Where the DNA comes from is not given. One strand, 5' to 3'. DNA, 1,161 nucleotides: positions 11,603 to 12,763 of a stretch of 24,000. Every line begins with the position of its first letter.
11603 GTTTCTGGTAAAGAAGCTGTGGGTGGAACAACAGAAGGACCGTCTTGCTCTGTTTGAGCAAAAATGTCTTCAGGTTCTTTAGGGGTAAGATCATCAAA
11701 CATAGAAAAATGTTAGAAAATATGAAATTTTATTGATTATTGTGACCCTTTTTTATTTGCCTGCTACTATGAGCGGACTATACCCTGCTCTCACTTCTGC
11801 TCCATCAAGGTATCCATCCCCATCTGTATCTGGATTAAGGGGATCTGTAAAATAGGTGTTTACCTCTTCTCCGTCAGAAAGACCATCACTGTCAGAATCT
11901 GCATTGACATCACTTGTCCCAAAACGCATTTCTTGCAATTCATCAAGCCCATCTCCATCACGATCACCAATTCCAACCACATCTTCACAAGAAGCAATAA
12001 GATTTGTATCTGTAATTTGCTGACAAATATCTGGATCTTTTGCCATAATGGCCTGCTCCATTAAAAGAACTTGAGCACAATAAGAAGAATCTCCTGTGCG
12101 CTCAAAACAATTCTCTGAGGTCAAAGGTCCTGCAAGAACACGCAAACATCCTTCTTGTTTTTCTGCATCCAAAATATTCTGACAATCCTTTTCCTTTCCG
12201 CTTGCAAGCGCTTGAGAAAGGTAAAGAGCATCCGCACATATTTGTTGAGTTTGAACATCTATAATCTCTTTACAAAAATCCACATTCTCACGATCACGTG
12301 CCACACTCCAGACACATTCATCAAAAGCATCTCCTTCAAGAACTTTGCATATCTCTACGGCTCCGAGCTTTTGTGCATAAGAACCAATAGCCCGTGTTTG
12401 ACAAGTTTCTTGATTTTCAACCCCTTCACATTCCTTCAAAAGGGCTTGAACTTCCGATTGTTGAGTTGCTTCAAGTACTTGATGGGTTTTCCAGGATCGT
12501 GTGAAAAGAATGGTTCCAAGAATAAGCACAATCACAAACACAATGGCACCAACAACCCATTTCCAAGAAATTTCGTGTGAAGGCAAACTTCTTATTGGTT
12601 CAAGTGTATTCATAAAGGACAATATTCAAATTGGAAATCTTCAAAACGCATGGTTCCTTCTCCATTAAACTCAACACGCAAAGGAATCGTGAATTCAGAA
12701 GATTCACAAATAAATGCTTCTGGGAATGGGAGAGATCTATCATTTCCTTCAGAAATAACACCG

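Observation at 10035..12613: Triplet of paralogous TSP3-repeat single-pass proteins, the first translationally coupled to the giant gene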

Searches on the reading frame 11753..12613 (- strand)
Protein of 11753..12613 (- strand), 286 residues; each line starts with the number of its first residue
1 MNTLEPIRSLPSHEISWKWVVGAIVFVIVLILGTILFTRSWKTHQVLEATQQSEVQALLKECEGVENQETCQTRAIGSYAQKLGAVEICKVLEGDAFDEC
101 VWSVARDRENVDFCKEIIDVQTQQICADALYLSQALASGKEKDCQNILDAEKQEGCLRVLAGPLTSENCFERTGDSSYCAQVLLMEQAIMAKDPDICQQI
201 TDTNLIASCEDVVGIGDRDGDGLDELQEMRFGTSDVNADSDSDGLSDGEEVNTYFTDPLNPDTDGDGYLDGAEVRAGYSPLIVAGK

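Call 5: search_protein_families(library=pfam, proteins=[window:11756-12613:-], max_evalue=1)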
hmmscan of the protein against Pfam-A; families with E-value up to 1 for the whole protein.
window:11756-12613:- (286 aa): 5 families
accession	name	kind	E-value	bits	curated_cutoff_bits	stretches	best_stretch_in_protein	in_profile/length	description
PF18884.5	TSP3_bac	-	1.1e-08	35.2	25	2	239-261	1-22/22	Bacterial TSP3 repeat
PF13405.12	EF-hand_6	-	0.027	14.6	25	1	262-277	10-25/30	EF-hand domain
PF00036.39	EF-hand_1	-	0.38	10.9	25.4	1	262-276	10-24/29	EF hand domain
PF03495.19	Binary_toxB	-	0.44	11.2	25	0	217-275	2-61/78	Clostridial binary toxin B/anthrax toxin PA Ca-binding domain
PF09329.16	zf-primase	-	0.67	10.2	28.8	0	112-126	17-31/46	Primase zinc finger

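Call 6: search_protein_families(library=ncbifam, proteins=[window:11756-12613:-], max_evalue=1)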
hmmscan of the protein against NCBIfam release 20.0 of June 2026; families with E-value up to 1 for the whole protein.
window:11756-12613:- (286 aa): 4 families
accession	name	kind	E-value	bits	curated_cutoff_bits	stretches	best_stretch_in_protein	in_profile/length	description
NF047639.1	throspo3_MtsD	equivalog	1.4e-05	23.5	800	1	215-280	458-527/651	cell-cell cohesion protein MtsD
NF033765.2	gliding_CglD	equivalog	2.3e-05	22.4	400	2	216-250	206-240/1124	adventurous gliding motility lipoprotein CglD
NF033656.1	DMQ_monoox_COQ7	equivalog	0.0079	15.8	180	0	123-153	53-83/205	2-polyprenyl-3-methyl-6-methoxy-1,4-benzoquinone monooxygenase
NF053806.1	lanmdlnLanM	equivalog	0.16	12.1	135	1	187-275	28-120/132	lanmodulin LanM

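Call 12: find_encoding_contigs(protein=window:11753-12613:-, flank=10000, max_places=6)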
Protein window:11753-12613:- (286 aa): 23 contigs read that carry it; 6 places shown.
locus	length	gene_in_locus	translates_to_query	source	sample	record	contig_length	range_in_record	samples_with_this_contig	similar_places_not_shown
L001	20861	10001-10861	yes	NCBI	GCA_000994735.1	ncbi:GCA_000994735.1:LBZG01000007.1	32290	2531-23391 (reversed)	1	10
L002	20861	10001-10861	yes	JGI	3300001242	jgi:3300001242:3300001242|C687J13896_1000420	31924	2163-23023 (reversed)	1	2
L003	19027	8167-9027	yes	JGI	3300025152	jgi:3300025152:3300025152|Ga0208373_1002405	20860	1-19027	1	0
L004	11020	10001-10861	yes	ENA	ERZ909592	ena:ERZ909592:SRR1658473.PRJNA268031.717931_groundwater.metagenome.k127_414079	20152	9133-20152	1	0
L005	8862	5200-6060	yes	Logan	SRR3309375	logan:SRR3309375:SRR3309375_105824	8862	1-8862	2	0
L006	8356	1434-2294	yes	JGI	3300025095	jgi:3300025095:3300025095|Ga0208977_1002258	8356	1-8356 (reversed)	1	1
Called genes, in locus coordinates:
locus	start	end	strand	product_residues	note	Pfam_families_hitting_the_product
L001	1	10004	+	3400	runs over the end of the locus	PF18895:T4SS_pilin, PF13205:Big_5 (faint), PF13948:DUF4215 (faint), PF01833:TIG (faint), PF00092:VWA (faint)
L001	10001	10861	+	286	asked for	PF18884:TSP3_bac (weak)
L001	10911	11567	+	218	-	PF18884:TSP3_bac (faint)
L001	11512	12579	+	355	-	-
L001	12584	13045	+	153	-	PF02130:YbeY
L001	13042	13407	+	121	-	PF01219:DAGK_prokar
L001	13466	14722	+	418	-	PF11104:PilM_2 (faint), PF02491:SHS2_FTSA, PF06723:MreB_Mbl, PF14450:FtsA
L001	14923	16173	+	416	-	PF00091:Tubulin, PF12327:FtsZ_C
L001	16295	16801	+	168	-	PF22811:Zn_ribbon_NrdR, PF03477:ATP-cone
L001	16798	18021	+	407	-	PF00089:Trypsin, PF13365:Trypsin_2, PF13180:PDZ_2, PF00595:PDZ (weak), PF17820:PDZ_6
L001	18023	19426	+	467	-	PF00224:PK, PF02887:PK_C (faint)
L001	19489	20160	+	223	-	PF00293:NUDIX, PF19368:WHD_AraR, PF21906:WHD_NrtR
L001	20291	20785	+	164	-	PF13672:PP2C_2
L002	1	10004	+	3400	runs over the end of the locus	PF18895:T4SS_pilin, PF13205:Big_5 (faint), PF13948:DUF4215 (faint), PF01833:TIG (faint), PF00092:VWA (faint)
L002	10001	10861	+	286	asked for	PF18884:TSP3_bac (weak)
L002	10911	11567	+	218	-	PF18884:TSP3_bac (faint)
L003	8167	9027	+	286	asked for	PF18884:TSP3_bac (weak)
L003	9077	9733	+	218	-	PF18884:TSP3_bac (faint)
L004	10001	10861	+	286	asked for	PF18884:TSP3_bac (weak)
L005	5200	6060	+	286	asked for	PF18884:TSP3_bac (weak)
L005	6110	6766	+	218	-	PF18884:TSP3_bac (faint)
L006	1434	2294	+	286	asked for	PF18884:TSP3_bac (weak)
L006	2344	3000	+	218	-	PF18884:TSP3_bac (faint)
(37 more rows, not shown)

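Call 21: find_homologous_proteins(query=window:11756-12613:-, max_evalue=0.001)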
Query window:11756-12613:- (286 aa): 1031 proteins with E <= 0.001 among 2940 candidates; the best 120 are listed.
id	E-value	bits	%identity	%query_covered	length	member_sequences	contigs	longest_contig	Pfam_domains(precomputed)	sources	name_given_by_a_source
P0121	4.3e-188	642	100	100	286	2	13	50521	PF18884.6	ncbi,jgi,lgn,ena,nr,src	ncbi:MAG: hypothetical protein UU08_C0007G0015 [Candidatus Uhrbacteria bacterium GW2011_GWE2_40_58]|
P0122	4.8e-148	510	79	100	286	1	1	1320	PF18884.6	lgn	-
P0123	6.7e-62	228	43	98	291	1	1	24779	PF18884.6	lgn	-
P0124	2.1e-52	197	37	97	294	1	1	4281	-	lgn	-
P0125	3.6e-52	196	39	80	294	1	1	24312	PF18884.6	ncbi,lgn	-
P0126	1.3e-49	188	40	98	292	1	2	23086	PF18884.6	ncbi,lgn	-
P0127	3.8e-48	183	38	98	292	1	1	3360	PF18884.6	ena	-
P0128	8.3e-46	175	66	20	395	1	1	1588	PF13505.13,PF18884.6,PF03495.20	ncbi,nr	ncbi:MAG: OmpA family protein, partial [Ignavibacteriales bacterium]|nr:OmpA family protein [Ignavib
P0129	6.3e-45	172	48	33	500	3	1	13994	PF00691.26,PF13505.13,PF18884.6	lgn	-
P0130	9.3e-45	172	61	23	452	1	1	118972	PF18884.6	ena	-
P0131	2.7e-43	167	38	92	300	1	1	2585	PF18884.6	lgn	-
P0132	3.1e-40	157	51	28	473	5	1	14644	PF04203.19,PF18884.6,PF03495.20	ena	-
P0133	1.0e-39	155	36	92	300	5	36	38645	PF18884.6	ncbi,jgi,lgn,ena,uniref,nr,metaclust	ncbi:MAG: S-layer domain protein [Candidatus Uhrbacteria bacterium GW2011_GWD2_41_121]|uniref:Fibron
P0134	5.9e-38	149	39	78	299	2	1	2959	PF18884.6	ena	-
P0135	8.5e-38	149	67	17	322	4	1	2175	PF00691.26,PF18884.6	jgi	jgi:outer membrane protein OmpA-like peptidoglycan-associated protein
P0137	8.2e-37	146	45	33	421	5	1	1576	PF18884.6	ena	-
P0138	1.7e-36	145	51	27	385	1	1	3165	PF18884.6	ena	-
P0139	2.0e-35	141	36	98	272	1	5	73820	PF18884.6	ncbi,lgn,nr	ncbi:hypothetical protein HY733_01265 [Candidatus Uhrbacteria bacterium]|nr:hypothetical protein [Ca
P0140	4.5e-35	140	53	21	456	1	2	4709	PF00691.26,PF18884.6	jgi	jgi:outer membrane protein OmpA-like peptidoglycan-associated protein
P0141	2.4e-34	137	55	21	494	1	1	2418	PF18884.6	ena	-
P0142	4.7e-34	136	59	20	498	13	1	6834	PF00691.26,PF13505.13,PF18884.6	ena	-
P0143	2.2e-33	134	62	22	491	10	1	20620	PF00691.26,PF13505.13,PF18884.6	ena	-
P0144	3.5e-33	134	60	21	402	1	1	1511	PF00691.26,PF05359.17,PF18884.6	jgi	jgi:outer membrane protein OmpA-like peptidoglycan-associated protein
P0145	4.7e-33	133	48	29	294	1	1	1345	PF00691.26,PF18884.6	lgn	-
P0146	1.6e-32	131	35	82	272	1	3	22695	PF18884.6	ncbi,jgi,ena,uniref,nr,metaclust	ncbi:MAG: hypothetical protein UY76_C0024G0003 [Candidatus Uhrbacteria bacterium GW2011_GWA2_52_8d]|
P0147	1.8e-32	131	48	28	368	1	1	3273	PF18884.6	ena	-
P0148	4.0e-32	130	58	21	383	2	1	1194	PF13505.13,PF18884.6,PF03495.20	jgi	jgi:hypothetical protein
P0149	4.9e-32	130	57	22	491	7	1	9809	PF00691.26,PF13505.13,PF18884.6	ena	-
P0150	7.5e-32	129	56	23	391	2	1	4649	PF13505.13,PF18884.6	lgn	-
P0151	1.1e-31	129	51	22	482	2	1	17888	PF18884.6,PF03495.20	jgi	-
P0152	1.7e-31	128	64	20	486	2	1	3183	PF00691.26,PF13505.13,PF18884.6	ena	-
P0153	2.1e-31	128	55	24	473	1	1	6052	PF18884.6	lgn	-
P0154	2.3e-31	128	61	22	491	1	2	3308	PF00691.26,PF18884.6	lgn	-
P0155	2.3e-31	128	61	22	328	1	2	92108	PF18884.6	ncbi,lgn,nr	ncbi:MAG: hypothetical protein PHT51_02545 [Patescibacteria group bacterium]|nr:hypothetical protein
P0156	2.4e-31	128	52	23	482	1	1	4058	PF18884.6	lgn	-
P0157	6.2e-31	126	59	23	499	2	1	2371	PF00691.26,PF13505.13,PF18884.6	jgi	jgi:outer membrane protein OmpA-like peptidoglycan-associated protein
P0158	8.6e-31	126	33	55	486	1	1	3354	PF18884.6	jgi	jgi:hypothetical protein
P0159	1.7e-30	125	52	24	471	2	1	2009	PF18884.6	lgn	-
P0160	2.2e-30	124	62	22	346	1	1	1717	PF18884.6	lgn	-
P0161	2.5e-30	124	56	21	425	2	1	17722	PF00691.26,PF18884.6,PF03495.20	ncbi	ncbi:MAG: OmpA family protein, partial [Bacteroidota bacterium]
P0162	2.7e-30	124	45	22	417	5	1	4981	PF18884.6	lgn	-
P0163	4.9e-30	123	66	15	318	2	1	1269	PF18884.6,PF03495.20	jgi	jgi:hypothetical protein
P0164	5.9e-30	123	55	28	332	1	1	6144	PF18884.6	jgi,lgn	jgi:hypothetical protein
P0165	8.2e-30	123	63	17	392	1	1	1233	PF00691.26,PF18884.6,PF03495.20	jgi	jgi:outer membrane protein OmpA-like peptidoglycan-associated protein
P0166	8.8e-30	122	60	23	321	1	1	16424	PF18884.6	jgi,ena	-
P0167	9.9e-30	122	36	69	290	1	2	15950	PF18884.6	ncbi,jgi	-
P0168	1.1e-29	122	66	20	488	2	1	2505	PF00691.26,PF05359.17,PF18884.6,PF03495.20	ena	-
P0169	1.8e-29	121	60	23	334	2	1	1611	PF00036.39,PF18884.6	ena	-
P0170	2.3e-29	121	60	20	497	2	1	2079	PF00691.26,PF18884.6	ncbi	-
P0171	3.5e-29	121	60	23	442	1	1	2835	PF18884.6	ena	-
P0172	3.6e-29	120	63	21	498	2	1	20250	PF00691.26,PF13505.13,PF18884.6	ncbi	ncbi:MAG: OmpA family protein [Kiritimatiellia bacterium]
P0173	5.0e-29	120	33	74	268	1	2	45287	PF18884.6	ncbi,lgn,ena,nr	ncbi:hypothetical protein KAU09_05390 [Candidatus Parcubacteria bacterium]|nr:hypothetical protein [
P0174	7.8e-29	119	60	17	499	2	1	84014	PF09339.17,PF24034.2,PF18884.6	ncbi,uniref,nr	ncbi:IclR-like transcriptional regulator [Candidatus Halobonum tyrrellensis G22]|uniref:IclR-like tr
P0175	1.0e-28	119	50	30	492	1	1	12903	PF04203.19,PF18884.6,PF03495.20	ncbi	-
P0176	1.0e-28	119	58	22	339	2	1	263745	PF13412.13,PF09339.17,PF24034.2,PF18884.6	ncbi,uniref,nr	ncbi:helix-turn-helix domain-containing protein (plasmid) [Halorarum halophilum]|uniref:Helix-turn-h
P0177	1.2e-28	119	57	23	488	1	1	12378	PF13412.13,PF09339.17,PF24034.2,PF18884.6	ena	-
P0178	1.3e-28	119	57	23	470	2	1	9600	PF18884.6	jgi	jgi:hypothetical protein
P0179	1.4e-28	119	55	23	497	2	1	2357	PF00691.26,PF13505.13,PF18884.6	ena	-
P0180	1.4e-28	118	64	22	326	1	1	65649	PF18884.6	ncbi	-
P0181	1.6e-28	118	66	22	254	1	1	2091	PF18884.6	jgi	-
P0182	2.2e-28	118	59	24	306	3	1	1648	PF18884.6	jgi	-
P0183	2.2e-28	118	35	80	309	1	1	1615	PF18884.6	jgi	-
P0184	2.8e-28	118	60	20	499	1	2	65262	PF00691.26,PF13505.13,PF18884.6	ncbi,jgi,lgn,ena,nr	ncbi:MAG: hypothetical protein CVV24_11950 [Ignavibacteriae bacterium HGW-Ignavibacteriae-3]|nr:MAG:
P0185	2.8e-28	118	53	23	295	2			PF18884.6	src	-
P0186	3.8e-28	117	56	22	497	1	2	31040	PF13412.13,PF09339.17,PF12802.14,PF24034.2,PF18884.6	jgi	jgi:hypothetical protein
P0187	4.9e-28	117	52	22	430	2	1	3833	PF07811.18,PF18884.6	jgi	-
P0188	6.6e-28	116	56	23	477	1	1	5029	PF18884.6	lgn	-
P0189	9.5e-28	116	55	21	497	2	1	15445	PF00691.26,PF18884.6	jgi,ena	jgi:outer membrane protein OmpA-like peptidoglycan-associated protein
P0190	1.8e-27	115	58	23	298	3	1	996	PF13240.12,PF18884.6,PF03495.20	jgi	jgi:hypothetical protein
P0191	2.3e-27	115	63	20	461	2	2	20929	PF13505.13,PF18884.6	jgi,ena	jgi:opacity protein-like surface antigen/outer membrane protein OmpA-like peptidoglycan-associated p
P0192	2.9e-27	114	47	26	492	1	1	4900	PF00691.26,PF13505.13,PF18884.6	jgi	-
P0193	3.3e-27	114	49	22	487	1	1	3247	PF13505.13,PF18884.6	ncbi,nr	ncbi:MAG: hypothetical protein KFH87_08900 [Bacteroidetes bacterium]|nr:hypothetical protein [Bacter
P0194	3.7e-27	114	57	19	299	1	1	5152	PF00691.26,PF18884.6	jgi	jgi:outer membrane protein OmpA-like peptidoglycan-associated protein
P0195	3.7e-27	114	55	24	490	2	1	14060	PF00691.26,PF13505.13,PF18884.6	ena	-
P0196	3.8e-27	114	61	21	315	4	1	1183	PF00691.26,PF18884.6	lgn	-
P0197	4.6e-27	114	57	19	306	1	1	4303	PF18884.6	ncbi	-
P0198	5.6e-27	113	64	20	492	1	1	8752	PF00691.26,PF13505.13,PF18884.6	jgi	jgi:outer membrane protein OmpA-like peptidoglycan-associated protein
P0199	6.3e-27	113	57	21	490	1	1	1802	PF00691.26,PF13505.13,PF18884.6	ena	-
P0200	6.4e-27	113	63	23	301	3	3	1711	PF00691.26,PF18884.6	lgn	-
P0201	7.0e-27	113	55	23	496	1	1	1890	PF00691.26,PF13505.13,PF18884.6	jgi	jgi:outer membrane protein OmpA-like peptidoglycan-associated protein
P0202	1.2e-26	112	74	16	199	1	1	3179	PF18884.6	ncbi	-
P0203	1.2e-26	112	60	22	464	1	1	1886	PF00691.26,PF18884.6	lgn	-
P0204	1.3e-26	112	56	21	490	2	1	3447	PF00691.26,PF13505.13,PF18884.6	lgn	-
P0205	1.4e-26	112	58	20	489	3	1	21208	PF00691.26,PF13505.13,PF18884.6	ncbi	-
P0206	1.5e-26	112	60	23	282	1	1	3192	PF18884.6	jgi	jgi:hypothetical protein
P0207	1.7e-26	112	34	47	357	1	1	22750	PF18884.6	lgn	-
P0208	1.8e-26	112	59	20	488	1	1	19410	PF00691.26,PF13505.13,PF05359.17,PF18884.6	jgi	jgi:outer membrane protein OmpA-like peptidoglycan-associated protein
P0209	2.2e-26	111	58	20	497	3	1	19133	PF00691.26,PF18884.6,PF03495.20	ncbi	-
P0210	2.4e-26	111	54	22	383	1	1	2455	PF18884.6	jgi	jgi:hypothetical protein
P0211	2.5e-26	111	61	21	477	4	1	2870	PF00691.26,PF18884.6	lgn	-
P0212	2.8e-26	111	51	23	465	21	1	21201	PF18884.6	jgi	-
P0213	3.1e-26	111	57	21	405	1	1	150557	PF00691.26,PF18884.6,PF03495.20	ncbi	-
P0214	3.4e-26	111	61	22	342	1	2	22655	PF13405.13,PF13499.13,PF18884.6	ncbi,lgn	ncbi:MAG: binary toxin-like calcium binding domain-containing protein [Patescibacteria group bacteri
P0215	3.7e-26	111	58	23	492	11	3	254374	PF00691.26,PF13505.13,PF18884.6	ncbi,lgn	-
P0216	4.0e-26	110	54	25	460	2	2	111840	PF00691.26,PF18884.6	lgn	-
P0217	4.9e-26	110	42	35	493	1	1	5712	PF18884.6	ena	-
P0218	7.8e-26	110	66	20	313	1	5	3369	PF00691.26,PF18884.6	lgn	-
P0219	8.1e-26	109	61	22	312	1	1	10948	PF13405.13,PF00036.39,PF18884.6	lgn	-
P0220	9.4e-26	109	66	21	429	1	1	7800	PF00691.26,PF05359.17,PF18884.6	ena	-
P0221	9.5e-26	109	56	23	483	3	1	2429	PF00691.26,PF13505.13,PF05359.17,PF18884.6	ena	-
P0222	1.3e-25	109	35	57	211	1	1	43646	PF13405.13,PF13499.13,PF13202.13,PF00036.39,PF18884.6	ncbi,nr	ncbi:MAG: hypothetical protein U9O55_01560 [Patescibacteria group bacterium]|nr:hypothetical protein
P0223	1.6e-25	108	58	22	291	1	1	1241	PF00691.26,PF18884.6,PF03495.20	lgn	-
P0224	2.7e-25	108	59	20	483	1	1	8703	PF00691.26,PF18884.6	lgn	-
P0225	2.8e-25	108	59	23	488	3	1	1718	PF00691.26,PF05359.17,PF18884.6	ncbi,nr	ncbi:MAG: OmpA family protein [Bacteroidetes bacterium]|nr:OmpA family protein [Bacteroidota bacteri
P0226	2.8e-25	108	52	23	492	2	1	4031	PF00691.26,PF18884.6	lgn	-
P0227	2.8e-25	108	56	23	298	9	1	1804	PF00691.26,PF18884.6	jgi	jgi:outer membrane protein OmpA-like peptidoglycan-associated protein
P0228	3.0e-25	108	55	20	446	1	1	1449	PF00059.28,PF18884.6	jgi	jgi:hypothetical protein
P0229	3.1e-25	108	31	94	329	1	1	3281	PF18884.6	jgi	jgi:hypothetical protein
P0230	4.6e-25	107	35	36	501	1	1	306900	PF18884.6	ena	-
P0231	5.0e-25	107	58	20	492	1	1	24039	PF00691.26,PF18884.6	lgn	-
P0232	6.5e-25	106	60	21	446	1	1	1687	PF18884.6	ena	-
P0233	6.7e-25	106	62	21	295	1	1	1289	PF00691.26,PF18884.6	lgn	-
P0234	7.1e-25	106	28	64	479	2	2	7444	PF18884.6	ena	-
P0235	8.1e-25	106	62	20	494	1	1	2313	PF00691.26,PF13505.13,PF18884.6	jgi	jgi:outer membrane protein OmpA-like peptidoglycan-associated protein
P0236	9.1e-25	106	61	20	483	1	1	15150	PF00691.26,PF18884.6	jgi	-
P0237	1.2e-24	106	60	23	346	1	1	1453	PF18884.6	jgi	-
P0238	1.3e-24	106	57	20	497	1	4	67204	PF00691.26,PF13505.13,PF18884.6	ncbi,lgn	-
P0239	1.3e-24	106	59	25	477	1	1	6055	PF00691.26,PF13505.13,PF18884.6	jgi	jgi:outer membrane protein OmpA-like peptidoglycan-associated protein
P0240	1.8e-24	105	63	21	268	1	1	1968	PF18884.6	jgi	jgi:hypothetical protein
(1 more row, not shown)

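Call 29: find_encoding_contigs(protein=P0173, flank=10000, max_places=2)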
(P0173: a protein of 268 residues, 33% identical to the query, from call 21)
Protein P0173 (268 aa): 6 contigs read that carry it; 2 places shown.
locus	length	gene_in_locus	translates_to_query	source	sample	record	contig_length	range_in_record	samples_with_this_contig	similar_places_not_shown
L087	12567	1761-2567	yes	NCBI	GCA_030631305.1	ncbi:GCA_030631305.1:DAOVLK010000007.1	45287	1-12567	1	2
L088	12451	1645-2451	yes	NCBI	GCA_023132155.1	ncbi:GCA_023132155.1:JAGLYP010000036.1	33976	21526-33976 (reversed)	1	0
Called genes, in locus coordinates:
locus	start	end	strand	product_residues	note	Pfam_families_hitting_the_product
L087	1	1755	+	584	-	?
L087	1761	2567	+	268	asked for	PF18884:TSP3_bac (weak)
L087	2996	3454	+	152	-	PF01668:SmpB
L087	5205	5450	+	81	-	-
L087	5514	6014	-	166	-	PF05991:NYN_YacP (weak)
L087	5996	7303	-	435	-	PF05697:Trigger_N, PF00254:FKBP_C, PF05698:Trigger_C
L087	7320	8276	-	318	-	PF01368:DHH, PF02833:DHHA2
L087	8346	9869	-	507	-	PF08529:NusA_N, PF13184:KH_NusA_1st, PF00013:KH_1 (faint), PF26594:KH_NusA_2nd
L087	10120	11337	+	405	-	PF00814:TsaD, PF22521:HypF_C_2 (weak)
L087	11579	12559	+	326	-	PF13793:Pribosyltran_N, PF00156:Pribosyltran, PF14572:Pribosyl_synth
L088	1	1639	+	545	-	PF24684:Vgb_lyase, PF01436:NHL (faint), PF08450:SGL (faint)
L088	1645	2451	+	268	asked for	PF18884:TSP3_bac (weak)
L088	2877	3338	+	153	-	PF01668:SmpB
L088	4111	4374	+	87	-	PF01541:GIY-YIG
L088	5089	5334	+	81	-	-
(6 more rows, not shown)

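Call 32: predict_structure(alignment_id=A2)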
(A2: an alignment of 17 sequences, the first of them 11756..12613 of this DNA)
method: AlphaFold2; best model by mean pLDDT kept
length: 286 residues; sequences in the alignment: 17
mean_pLDDT: 88.1   pTM: 0.54
mean pLDDT of the five models: 88.1, 86.9, 86.6, 86.6, 86.2
residues with pLDDT >= 90: 189; 70-90: 75; 50-70: 10; < 50: 12
segments of 3 or more residues with pLDDT < 50: 1-4, 8-14
pLDDT, mean of each block of 10 residues (from residue 1): 46 61 87 81 72 85 89 92 92 93 95 96 96 93 93 92 85 89 93 92 92 89 93 94 97 96 95 95 74
secondary structure, 60 per line:
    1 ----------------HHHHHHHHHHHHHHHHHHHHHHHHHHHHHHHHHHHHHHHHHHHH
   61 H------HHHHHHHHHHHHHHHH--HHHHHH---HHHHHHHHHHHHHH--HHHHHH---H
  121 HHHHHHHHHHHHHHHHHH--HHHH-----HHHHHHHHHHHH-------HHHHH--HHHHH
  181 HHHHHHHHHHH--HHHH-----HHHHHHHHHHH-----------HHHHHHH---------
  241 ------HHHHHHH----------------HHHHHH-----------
elements in order: H17-61 H68-83 H86-91 H95-108 H111-116 H120-138 H141-144 H150-161 H169-173 H176-191 H194-197 H203-213 H225-231 H247-253 H270-275

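Call 36: fold_search(model_id=the predicted structure, library=pdb)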
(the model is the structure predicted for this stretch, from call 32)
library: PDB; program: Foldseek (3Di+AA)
matches with E <= 10: 187; with E <= 0.001: 0
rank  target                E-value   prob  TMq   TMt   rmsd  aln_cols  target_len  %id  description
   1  5cwm                  2.1e-01  0.13  0.09  0.11  19.1       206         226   16  Crystal structure of de novo designed helical repeat protein DHR64 (released 2015-12-16)
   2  7c7r_A                4.3e-01  1.00  0.15  0.10   0.8        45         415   49  Biofilm associated protein - B domain (released 2021-05-12)
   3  6e9z_A                4.3e-01  0.14  0.11  0.13  19.4       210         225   14  DHF119 filament (released 2018-11-21)
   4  6e9t_A                5.6e-01  0.12  0.10  0.12  19.7       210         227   14  DHF58 filament (released 2018-11-21)
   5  8g9j                  6.7e-01  0.14  0.12  0.15  18.6       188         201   14  Geometrically programmable nanomaterial construction using regularized protein building blocks (released 2024-03-13)
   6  7c7u_A                7.0e-01  1.00  0.15  0.08   0.9        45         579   42  Biofilm associated protein - BSP domain (released 2021-05-12)
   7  9ojz_L                7.7e-01  0.25  0.17  0.17  13.2       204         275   17  21bin20S complex (NSF-alphaSNAP-2:1 syntaxin-1a:SNAP-25), non-hydrolyzing, class 5 (released 2025-08-06)
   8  8gaa_A                9.6e-01  0.21  0.15  0.20  15.6       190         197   12  C6HR1_4r: Extendable repeat protein hexamer (released 2023-08-30)
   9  8ga7                  1.1e+00  0.06  0.08  0.05  24.7       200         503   16  Geometrically programmable nanomaterial construction using regularized protein building blocks (released 2024-03-13)
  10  7c7u_B                1.3e+00  1.00  0.15  0.07   0.9        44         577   50  Biofilm associated protein - BSP domain (released 2021-05-12)
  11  7afw                  1.3e+00  0.10  0.11  0.17  16.3       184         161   12  Beta-Catenin in complex with compound 6 (released 2020-12-16)
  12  5cwb                  1.4e+00  0.09  0.11  0.15  22.3       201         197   10  Crystal structure of de novo designed helical repeat protein DHR4 (released 2015-12-16)
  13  5cd6_A                1.5e+00  0.21  0.18  0.11  14.2       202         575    9  Crystal structure of a TPR-domain containing protein (BDI_1685) from Parabacteroides distasonis ATCC 8503 at 2.26 A re (released 2015-07-29)
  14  9cc4_F                1.5e+00  0.15  0.15  0.19  17.0       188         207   12  Crystal structure of Z4 c3ii (released 2025-06-25)
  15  6vfk_B                1.6e+00  0.12  0.12  0.12  21.3       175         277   14  De novo designed tetrahedral nanoparticle T33_dn10 displaying 4 copies of BG505-SOSIP trimer on the surface (released 2020-07-22)
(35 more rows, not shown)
